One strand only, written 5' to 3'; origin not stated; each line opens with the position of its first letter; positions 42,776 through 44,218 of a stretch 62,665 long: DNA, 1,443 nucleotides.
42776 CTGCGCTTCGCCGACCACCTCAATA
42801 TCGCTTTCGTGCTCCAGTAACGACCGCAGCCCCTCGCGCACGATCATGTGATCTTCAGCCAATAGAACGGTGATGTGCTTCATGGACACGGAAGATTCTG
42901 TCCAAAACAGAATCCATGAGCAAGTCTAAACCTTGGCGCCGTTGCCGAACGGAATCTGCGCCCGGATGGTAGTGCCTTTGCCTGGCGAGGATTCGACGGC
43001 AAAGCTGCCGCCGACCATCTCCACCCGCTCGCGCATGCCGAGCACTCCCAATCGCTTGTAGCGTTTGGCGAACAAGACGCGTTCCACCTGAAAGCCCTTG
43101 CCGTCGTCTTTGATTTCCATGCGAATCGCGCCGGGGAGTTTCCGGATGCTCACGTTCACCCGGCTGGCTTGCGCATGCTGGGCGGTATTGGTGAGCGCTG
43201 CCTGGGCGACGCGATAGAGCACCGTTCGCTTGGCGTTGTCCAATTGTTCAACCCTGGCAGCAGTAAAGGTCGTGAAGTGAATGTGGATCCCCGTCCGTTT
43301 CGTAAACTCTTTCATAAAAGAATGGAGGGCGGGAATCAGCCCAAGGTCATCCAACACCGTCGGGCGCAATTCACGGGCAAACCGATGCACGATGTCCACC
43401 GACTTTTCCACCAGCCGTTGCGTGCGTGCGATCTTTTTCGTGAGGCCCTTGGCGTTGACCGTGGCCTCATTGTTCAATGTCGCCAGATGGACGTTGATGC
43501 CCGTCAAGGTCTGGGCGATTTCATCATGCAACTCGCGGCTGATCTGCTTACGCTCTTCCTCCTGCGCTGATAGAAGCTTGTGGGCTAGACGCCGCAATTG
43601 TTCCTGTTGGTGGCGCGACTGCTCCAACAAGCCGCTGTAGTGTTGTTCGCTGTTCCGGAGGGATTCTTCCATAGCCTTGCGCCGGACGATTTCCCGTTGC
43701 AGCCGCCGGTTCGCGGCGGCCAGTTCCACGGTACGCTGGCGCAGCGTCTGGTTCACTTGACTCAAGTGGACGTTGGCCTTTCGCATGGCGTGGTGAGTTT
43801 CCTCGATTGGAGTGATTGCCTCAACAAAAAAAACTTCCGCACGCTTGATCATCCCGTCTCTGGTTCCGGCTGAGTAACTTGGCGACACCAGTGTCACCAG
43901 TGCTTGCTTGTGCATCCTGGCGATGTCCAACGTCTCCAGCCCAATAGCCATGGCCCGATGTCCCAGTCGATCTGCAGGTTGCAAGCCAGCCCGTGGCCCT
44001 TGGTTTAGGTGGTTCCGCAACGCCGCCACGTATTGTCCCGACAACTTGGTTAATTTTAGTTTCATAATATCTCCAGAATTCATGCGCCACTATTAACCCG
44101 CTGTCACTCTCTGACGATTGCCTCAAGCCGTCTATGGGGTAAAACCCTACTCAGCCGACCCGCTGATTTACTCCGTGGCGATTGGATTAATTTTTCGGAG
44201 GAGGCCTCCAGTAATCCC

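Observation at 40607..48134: One 18-bp palindrome sits in promoter-like position before almost every transcription unit around a NarL-type two-component pair: a candidate self-contained regulon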

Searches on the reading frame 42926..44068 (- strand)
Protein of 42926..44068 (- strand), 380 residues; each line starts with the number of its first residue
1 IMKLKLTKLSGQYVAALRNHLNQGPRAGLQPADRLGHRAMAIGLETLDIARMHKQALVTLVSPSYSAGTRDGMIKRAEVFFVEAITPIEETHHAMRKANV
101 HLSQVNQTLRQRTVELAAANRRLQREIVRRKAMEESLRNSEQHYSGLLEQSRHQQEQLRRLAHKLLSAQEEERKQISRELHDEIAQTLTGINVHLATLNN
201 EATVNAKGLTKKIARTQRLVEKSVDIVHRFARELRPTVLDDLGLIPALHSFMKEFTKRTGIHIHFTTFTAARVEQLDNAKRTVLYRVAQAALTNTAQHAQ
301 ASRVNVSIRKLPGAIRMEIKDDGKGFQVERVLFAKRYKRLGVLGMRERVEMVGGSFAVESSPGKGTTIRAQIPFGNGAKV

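Call 8: search_protein_families(library=pfam, proteins=[window:42926-44068:-], max_evalue=0.01)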
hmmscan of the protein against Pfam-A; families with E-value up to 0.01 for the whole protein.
window:42926-44068:- (380 aa): 4 families
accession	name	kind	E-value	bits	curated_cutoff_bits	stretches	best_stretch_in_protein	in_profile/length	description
PF02518.31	HATPase_c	-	1.5e-14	54.8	26.4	1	282-374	4-109/111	Histidine kinase-, DNA gyrase B-, and HSP90-like ATPase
PF07730.19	HisKA_3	-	1.6e-13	51.4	24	1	172-239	1-68/68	Histidine kinase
PF08673.15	RsbU_N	-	7.8e-05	23.2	25.5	1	12-61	2-51/75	Phosphoserine phosphatase RsbU, N-terminal domain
PF13581.12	HATPase_c_2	-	0.003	18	27.4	1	277-329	25-82/127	Histidine kinase-like ATPase domain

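Call 12: find_related_loci(query=window:42926-44068:-, collection=genome_contigs, flank=10000)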
Query window:42926-44068:- (380 aa) in genome_contigs; peptide patterns used: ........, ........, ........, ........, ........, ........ (x = any residue, [..] = any of these).
148 stretches matched a pattern; 83 encode a relative of the query (tblastn E <= 1e-3); the best 80 are kept; 78 distinct loci.
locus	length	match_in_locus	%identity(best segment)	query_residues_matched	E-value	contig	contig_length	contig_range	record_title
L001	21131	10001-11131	82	2-380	0e+0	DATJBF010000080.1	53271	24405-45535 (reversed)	MAG TPA_asm: Verrucomicrobiia bacterium isolate SMAG_U15347 k141_4367620, whole genome shotgun sequence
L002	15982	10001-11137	72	2-380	0e+0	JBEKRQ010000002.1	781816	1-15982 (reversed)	MAG: Verrucomicrobiota bacterium isolate SPRUCE 514 SPRUCE_514_2, whole genome shotgun sequence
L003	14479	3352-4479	70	2-376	2e-168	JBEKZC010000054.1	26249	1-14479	MAG: Verrucomicrobiota bacterium isolate SPRUCE 68 SPRUCE_68_54, whole genome shotgun sequence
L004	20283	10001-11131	70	2-376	3e-166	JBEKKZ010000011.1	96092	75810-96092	MAG: Verrucomicrobiota bacterium isolate SPRUCE 359 SPRUCE_359_11, whole genome shotgun sequence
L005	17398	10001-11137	67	2-380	9e-157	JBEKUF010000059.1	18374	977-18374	MAG: Verrucomicrobiia bacterium isolate SPRUCE 575 SPRUCE_575_59, whole genome shotgun sequence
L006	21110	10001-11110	66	2-373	2e-154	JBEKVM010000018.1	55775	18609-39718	MAG: Verrucomicrobiota bacterium isolate SPRUCE 604 SPRUCE_604_18, whole genome shotgun sequence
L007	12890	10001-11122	65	1-376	2e-153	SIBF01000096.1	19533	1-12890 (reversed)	MAG: Pedosphaera sp. isolate Baikal-deep-G226 BACOMB-C13288, whole genome shotgun sequence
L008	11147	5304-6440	63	1-378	1e-149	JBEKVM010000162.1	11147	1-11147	MAG: Verrucomicrobiota bacterium isolate SPRUCE 604 SPRUCE_604_162, whole genome shotgun sequence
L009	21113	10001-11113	61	1-376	2e-142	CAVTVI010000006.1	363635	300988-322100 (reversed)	MAG: uncultured Verrucomicrobiae bacterium isolate MFD09286.bin.2.154 genome assembly, contig: contig_21160, whole genom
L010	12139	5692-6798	59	6-376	3e-136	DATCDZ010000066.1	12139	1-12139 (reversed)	MAG TPA_asm: Verrucomicrobiia bacterium isolate SMAG_U7740 k141_421142, whole genome shotgun sequence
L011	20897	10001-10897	70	2-302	3e-136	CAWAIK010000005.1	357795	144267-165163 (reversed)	MAG: uncultured Verrucomicrobiae bacterium isolate MFD03346.bin.2.54 genome assembly, contig: contig_12780, whole genome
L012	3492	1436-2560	57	3-379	1e-140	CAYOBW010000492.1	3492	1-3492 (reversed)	MAG TPA_asm: uncultured Victivallales bacterium isolate SRP272421_co2_758 genome assembly, contig: NODE_118043_length_34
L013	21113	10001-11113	57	2-374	1e-135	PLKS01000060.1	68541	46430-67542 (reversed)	MAG: Opitutaceae bacterium isolate palsa_1470 73.20120800_P2M.6_contig_3071, whole genome shotgun sequence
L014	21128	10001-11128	58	1-377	4e-135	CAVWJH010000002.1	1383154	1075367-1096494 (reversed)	MAG: uncultured Verrucomicrobiae bacterium isolate MFD05502.bin.2.46 genome assembly, contig: contig_4447, whole genome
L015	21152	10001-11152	60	4-375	9e-135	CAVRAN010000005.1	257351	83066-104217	MAG: uncultured Verrucomicrobiae bacterium isolate MFD04540.bin.1.22 genome assembly, contig: contig_21190, whole genome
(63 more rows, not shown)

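Call 20: search_protein_families(library=pfam, alignment_id=A1, max_evalue=0.001)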
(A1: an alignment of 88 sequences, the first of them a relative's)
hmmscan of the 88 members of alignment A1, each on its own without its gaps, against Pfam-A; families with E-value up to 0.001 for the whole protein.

A. member 1, L001:11967-13088:+ (374 aa): 1 family
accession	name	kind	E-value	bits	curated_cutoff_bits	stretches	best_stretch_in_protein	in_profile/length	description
PF00487.30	FA_desaturase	-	5.9e-30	105.3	29.7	1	85-324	3-237/253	Fatty acid desaturase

B. families by the number of members that match (of 88 scanned): 78 families (the first 25 are shown)
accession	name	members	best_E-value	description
PF07730.19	HisKA_3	12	3.4e-15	Histidine kinase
PF08673.15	RsbU_N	8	1.2e-05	Phosphoserine phosphatase RsbU, N-terminal domain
PF04972.22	BON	7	3.9e-49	BON domain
PF00072.30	Response_reg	6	2.5e-23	Response regulator receiver domain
PF21937.1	Yop-YscD_ppl_2nd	6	1.2e-07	YscD/CdsD-like Bon-like domain 2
PF02518.31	HATPase_c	5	1.8e-22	Histidine kinase-, DNA gyrase B-, and HSP90-like ATPase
PF05359.17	DUF748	3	1.3e-189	Domain of Unknown Function (DUF748)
PF16591.11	HBM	3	6.3e-08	Helical bimodular sensor domain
PF13581.12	HATPase_c_2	3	0.00018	Histidine kinase-like ATPase domain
PF11999.13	Ice_binding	2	8.4e-58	Ice-binding-like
PF06103.16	DUF948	2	7.4e-15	Bacterial protein of unknown function (DUF948)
PF05532.17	CsbD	2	2.3e-14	CsbD-like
PF16561.11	AMPK1_CBM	2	2.4e-11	Glycogen recognition site of AMP-activated protein kinase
PF07728.20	AAA_5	2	1.1e-09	AAA domain (dynein-related subfamily)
PF00004.35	AAA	2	3e-09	ATPase family associated with various cellular activities (AAA)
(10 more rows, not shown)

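Call 23: search_solved_structures(query=window:42926-44068:-, max_evalue=0.01, show_alignments=1)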
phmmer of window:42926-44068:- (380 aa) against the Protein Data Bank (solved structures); distinct sequences matched with E-value up to 0.01: 11.
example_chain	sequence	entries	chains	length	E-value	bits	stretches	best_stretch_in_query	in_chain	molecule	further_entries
3gig_A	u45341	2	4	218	2.8e-10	43.5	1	168-370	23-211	Sensor histidine kinase desK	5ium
7ssj_A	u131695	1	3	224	3.4e-10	43.2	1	168-370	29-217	Sensor histidine kinase DesK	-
4gt8_A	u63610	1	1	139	3.7e-10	43.1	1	283-375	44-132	Sensor protein vraS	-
3ehf_A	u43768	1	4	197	6.1e-10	42.3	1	170-372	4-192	Sensor kinase (YocF protein)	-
3gie_A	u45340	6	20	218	3.6e-09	39.8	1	168-370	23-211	Sensor histidine kinase desK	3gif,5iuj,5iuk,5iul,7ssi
3ehh_A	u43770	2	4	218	3.8e-08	36.4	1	168-370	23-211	Sensor kinase (YocF protein)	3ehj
3ehg_A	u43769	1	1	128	2.5e-07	33.8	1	280-372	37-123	Sensor kinase (YocF protein)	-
8sbm_A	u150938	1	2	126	9.5e-06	28.6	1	276-374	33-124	GAF domain-containing protein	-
3zxo_A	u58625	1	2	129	1.4e-05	28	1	276-374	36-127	REDOX SENSOR HISTIDINE KINASE RESPONSE REGULATOR DEVS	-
3zxq_A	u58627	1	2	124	1.7e-05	27.7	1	274-373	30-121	HYPOXIA SENSOR HISTIDINE KINASE RESPONSE REGULATOR DOST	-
4q20_A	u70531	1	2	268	4.6e-05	26.3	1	292-373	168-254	Sensor protein DivL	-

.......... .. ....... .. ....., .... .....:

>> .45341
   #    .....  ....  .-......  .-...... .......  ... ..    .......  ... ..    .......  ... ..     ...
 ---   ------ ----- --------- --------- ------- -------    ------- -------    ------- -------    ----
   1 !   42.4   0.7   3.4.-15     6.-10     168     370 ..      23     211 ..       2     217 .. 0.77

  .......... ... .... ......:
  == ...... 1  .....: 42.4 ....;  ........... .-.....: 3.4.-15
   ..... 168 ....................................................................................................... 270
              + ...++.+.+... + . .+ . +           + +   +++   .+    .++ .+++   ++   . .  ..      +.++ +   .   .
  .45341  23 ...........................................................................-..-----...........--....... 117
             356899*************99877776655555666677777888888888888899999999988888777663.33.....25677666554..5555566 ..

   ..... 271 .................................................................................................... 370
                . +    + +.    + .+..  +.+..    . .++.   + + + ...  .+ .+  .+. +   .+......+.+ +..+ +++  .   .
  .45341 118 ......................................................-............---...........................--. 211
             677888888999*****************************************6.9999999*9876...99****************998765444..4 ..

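Call 31: search_protein_families(library=pfam, alignment_id=A2, max_evalue=0.0001)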
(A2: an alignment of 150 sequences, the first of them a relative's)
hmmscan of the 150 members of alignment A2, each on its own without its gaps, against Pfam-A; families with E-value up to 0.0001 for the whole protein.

A. member 1, L001:9-383:+ (125 aa): 6 families
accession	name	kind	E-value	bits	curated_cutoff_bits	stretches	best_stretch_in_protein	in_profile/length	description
PF19571.5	ACT_8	-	1.2e-10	41.8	23.5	1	3-123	19-139/141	ACT domain pair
PF22629.2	ACT_AHAS_ss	-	2.1e-10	41.1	27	1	56-109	1-56/67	AHAS small subunit-like ACT domain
PF01842.31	ACT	-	2.3e-10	40.5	27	1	56-109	3-58/66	ACT domain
PF13840.12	ACT_7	-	1.3e-06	28.5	27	0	62-110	19-64/65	ACT domain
PF22468.2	ACT_9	-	2e-06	27.9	27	0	60-111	8-59/61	ACT domain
PF13291.12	ACT_4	-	2.1e-06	28.8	27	0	56-109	9-66/80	ACT domain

B. families by the number of members that match (of 150 scanned): 89 families (the first 25 are shown)
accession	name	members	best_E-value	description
PF00072.30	Response_reg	13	2.6e-36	Response regulator receiver domain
PF07730.19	HisKA_3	13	2.6e-14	Histidine kinase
PF02518.31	HATPase_c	11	1.9e-23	Histidine kinase-, DNA gyrase B-, and HSP90-like ATPase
PF05359.17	DUF748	5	1.2e-79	Domain of Unknown Function (DUF748)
PF00196.25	GerE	5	3.5e-20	Bacterial regulatory proteins, luxR family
PF08673.15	RsbU_N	5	8.6e-07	Phosphoserine phosphatase RsbU, N-terminal domain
PF08281.18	Sigma70_r4_2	4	1e-06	Sigma-70, region 4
PF04972.22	BON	3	3.9e-49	BON domain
PF08448.16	PAS_4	3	8.5e-40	PAS fold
PF13426.13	PAS_9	3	6.3e-20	PAS domain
PF00989.32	PAS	3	1.2e-17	PAS fold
PF08447.18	PAS_3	3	3.4e-14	PAS fold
PF00512.31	HisKA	3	6.8e-11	His Kinase A (phospho-acceptor) domain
PF21937.1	Yop-YscD_ppl_2nd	3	1.2e-07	YscD/CdsD-like Bon-like domain 2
PF11999.13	Ice_binding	2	2e-54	Ice-binding-like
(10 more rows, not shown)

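Call 33: find_homologous_proteins(query=window:42926-44068:-, max_evalue=1e-20)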
Query window:42926-44068:- (380 aa): 7845 proteins with E <= 1e-20 among 8000 candidates; the best 120 are listed.
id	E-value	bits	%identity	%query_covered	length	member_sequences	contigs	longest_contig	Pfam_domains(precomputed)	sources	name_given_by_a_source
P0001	8.9e-238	806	100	100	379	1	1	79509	PF07730.20,PF02518.32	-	-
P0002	1.4e-203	694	87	99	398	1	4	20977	PF08673.16,PF07730.20,PF02518.32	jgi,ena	jgi:signal transduction histidine kinase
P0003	1.7e-201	687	86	100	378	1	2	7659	PF08673.16,PF07730.20,PF02518.32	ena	-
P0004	5.1e-200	682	85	100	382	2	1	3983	PF08673.16,PF07730.20,PF02518.32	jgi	-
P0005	5.4e-194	662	84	99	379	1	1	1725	PF08673.16,PF07730.20,PF02518.32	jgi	jgi:signal transduction histidine kinase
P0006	3.8e-188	643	82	100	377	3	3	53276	PF07730.20,PF02518.32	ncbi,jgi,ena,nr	ncbi:MAG TPA: ATP-binding protein [Verrucomicrobiae bacterium]|nr:ATP-binding protein [Verrucomicrob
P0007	3.1e-175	601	77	99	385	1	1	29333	PF08673.16,PF13581.13,PF07730.20,PF02518.32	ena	-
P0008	9.1e-175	599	74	99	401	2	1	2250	PF07730.20,PF02518.32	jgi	jgi:signal transduction histidine kinase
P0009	6.2e-171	586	75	98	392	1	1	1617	PF08673.16,PF13581.13,PF07730.20,PF02518.32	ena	-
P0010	1.1e-168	579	63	97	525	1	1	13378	PF07730.20,PF02518.32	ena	-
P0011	1.2e-168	579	75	99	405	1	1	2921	PF07730.20,PF02518.32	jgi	jgi:signal transduction histidine kinase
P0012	2.7e-168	578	72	99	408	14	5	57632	PF07730.20,PF02518.32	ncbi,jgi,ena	jgi:signal transduction histidine kinase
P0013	4.7e-168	577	76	99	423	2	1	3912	PF07730.20,PF02518.32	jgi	jgi:signal transduction histidine kinase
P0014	1.1e-167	576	72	99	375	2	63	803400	PF08673.16,PF07730.20,PF02518.32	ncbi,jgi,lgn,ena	ncbi:MAG: ATP-binding protein [Verrucomicrobiota bacterium]|jgi:signal transduction histidine kinase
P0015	3.3e-167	574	71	99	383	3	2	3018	PF07730.20,PF02518.32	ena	-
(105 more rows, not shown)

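Call 64: find_encoding_contigs(protein=P0002, flank=10000, max_places=3)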
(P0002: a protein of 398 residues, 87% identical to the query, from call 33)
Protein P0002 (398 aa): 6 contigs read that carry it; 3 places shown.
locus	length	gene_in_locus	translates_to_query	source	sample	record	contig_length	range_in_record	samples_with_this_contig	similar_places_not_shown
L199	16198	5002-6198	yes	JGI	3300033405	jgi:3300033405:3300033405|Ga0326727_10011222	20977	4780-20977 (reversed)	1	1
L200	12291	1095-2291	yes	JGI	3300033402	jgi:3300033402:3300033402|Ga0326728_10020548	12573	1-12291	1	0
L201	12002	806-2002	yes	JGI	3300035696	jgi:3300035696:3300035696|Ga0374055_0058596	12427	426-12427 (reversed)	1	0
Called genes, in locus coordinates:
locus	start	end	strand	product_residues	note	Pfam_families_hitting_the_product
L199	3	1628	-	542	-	?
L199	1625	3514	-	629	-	PF13424:TPR_12, PF13414:TPR_11, PF14559:TPR_19, PF00515:TPR_1, PF07719:TPR_2, PF13414:TPR_11, PF13424:TPR_12, PF13432:TPR_16, +28 more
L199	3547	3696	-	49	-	-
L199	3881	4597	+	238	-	-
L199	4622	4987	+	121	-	-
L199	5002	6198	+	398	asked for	PF08673:RsbU_N (faint), PF07730:HisKA_3, PF02518:HATPase_c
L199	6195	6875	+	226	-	PF00072:Response_reg, PF08281:Sigma70_r4_2 (weak), PF00196:GerE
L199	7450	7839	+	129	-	-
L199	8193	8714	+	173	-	-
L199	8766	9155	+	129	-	PF03330:DPBB_1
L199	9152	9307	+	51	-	-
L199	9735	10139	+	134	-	-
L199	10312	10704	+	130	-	-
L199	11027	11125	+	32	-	-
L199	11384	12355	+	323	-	PF00226:DnaJ, PF01556:DnaJ_C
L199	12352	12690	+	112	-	PF13411:MerR_1 (weak), PF13591:MerR_2 (weak)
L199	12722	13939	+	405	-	PF00871:Acetate_kinase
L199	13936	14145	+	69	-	-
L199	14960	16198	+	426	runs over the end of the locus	PF26549:Tricorn_N (faint), PF07676:PD40 (faint), PF14583:Pectate_lyase22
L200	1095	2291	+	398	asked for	PF08673:RsbU_N (faint), PF07730:HisKA_3, PF02518:HATPase_c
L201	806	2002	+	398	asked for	PF08673:RsbU_N (faint), PF07730:HisKA_3, PF02518:HATPase_c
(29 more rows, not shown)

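Call 66: search_protein_families(library=ncbifam, proteins=[window:42926-44068:-], max_evalue=0.001)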
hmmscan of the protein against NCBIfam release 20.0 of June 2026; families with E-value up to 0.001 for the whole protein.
window:42926-44068:- (380 aa): 13 families
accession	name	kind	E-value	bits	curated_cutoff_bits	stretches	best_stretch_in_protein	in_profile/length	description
NF052443.1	SensHisKinMctS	equivalog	6.6e-49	166.5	700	1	148-374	226-448/457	two-component system sensor histidine kinase MctS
NF008649.0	PRK11644.1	equivalog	2.6e-39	135.3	408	1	146-373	277-495/499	signal transduction histidine-protein kinase/phosphatase UhpB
NF052531.1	Strep_LiaS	equivalog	2.4e-25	89.5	450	1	119-373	75-326/328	envelope stress sensor histidine kinase LiaS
NF007896.0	PRK10600.1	equivalog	4.4e-21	75.2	578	1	170-369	388-580/598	nitrate/nitrite two-component system sensor histidine kinase NarX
NF008184.0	PRK10935.1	equivalog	3.3e-19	69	553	1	143-371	337-556/565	nitrate/nitrite two-component system sensor histidine kinase NarQ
NF047786.1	his_kin_MadS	equivalog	3.3e-16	59.4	500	1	112-373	170-434/434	MadS family sensor histidine kinase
NF047322.1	HK_morpho_MacS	equivalog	5.4e-16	58.7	300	1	149-373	161-367/367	MacS family sensor histidine kinase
NF008298.1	PRK11086.1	subfamily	4.7e-06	25.3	520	1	282-375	426-526/529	DcuS/MalK family sensor histidine kinase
TIGR02916.1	PEP_his_kin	equivalog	8.1e-06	24.7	300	1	278-373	578-679/679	XrtA/PEP-CTERM system histidine kinase PrsK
NF047874.1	MASE3_PAS_HK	subfamily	7e-05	21.8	560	0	104-152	227-275/655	MASE3 domain-containing sensor histidine kinase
NF033792.0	ActS_PrrB_HisK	equivalog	0.00018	20.5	350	1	217-329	245-356/423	ActS/PrrB/RegB family redox-sensitive histidine kinase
NF041832.1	near_NosP_CTERM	subfamily_domain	0.0002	20.6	400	0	185-375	19-226/370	NahK/ErcS family hybrid sensor histidine kinase/response regulator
NF007898.0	PRK10604.1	equivalog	0.00029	20.1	478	1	172-329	211-364/433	two-component system sensor histidine kinase RstB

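Call 68: search_protein_families(library=pfam, proteins=[L199:4622-4987:+, L199:3881-4597:+, L014:9318-10013:+, L199:7450-7839:+, L199:9735-10139:+, L199:10312-10704:+, L003:8728-9228:+], max_evalue=0.1)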
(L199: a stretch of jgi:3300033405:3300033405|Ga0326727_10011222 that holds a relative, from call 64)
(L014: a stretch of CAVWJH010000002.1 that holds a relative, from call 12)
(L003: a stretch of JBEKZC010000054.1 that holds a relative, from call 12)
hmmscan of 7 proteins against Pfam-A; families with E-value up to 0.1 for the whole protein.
L199:4622-4987:+ (121 aa): 0 families

L199:3881-4597:+ (238 aa): 3 families
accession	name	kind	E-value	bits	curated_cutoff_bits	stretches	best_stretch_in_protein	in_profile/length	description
PF20464.3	MmeI_N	-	0.00054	20.8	27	1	70-157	61-148/181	MmeI, N-terminal domain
PF04313.20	HSDR_N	-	0.0022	18.3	25.1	1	62-135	127-195/198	Type I restriction enzyme R protein N terminus (HSDR_N)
PF07587.16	PSD1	-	0.04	13.8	28.5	1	49-110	144-193/244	Protein of unknown function (DUF1553)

L014:9318-10013:+ (232 aa): 4 families
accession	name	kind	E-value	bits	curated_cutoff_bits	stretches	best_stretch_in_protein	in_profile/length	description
PF07730.19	HisKA_3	-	1.4e-07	32.4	24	1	168-229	2-63/68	Histidine kinase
PF08673.15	RsbU_N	-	1.2e-05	25.8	25.5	1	10-62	1-53/75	Phosphoserine phosphatase RsbU, N-terminal domain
PF06428.16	Sec2p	-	0.019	15.4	28.5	1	56-119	11-74/92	GDP/GTP exchange factor Sec2p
PF12420.13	DUF3671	-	0.021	14.7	34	1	138-181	30-73/223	Fam-L, Fam-M like protein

L199:7450-7839:+ (129 aa): 0 families

L199:9735-10139:+ (134 aa): 0 families

L199:10312-10704:+ (130 aa): 0 families

L003:8728-9228:+ (167 aa): 1 family
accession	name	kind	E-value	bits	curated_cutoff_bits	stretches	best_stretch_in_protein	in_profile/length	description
PF00072.30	Response_reg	-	7.4e-16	58.7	30.2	1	27-136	1-110/111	Response regulator receiver domain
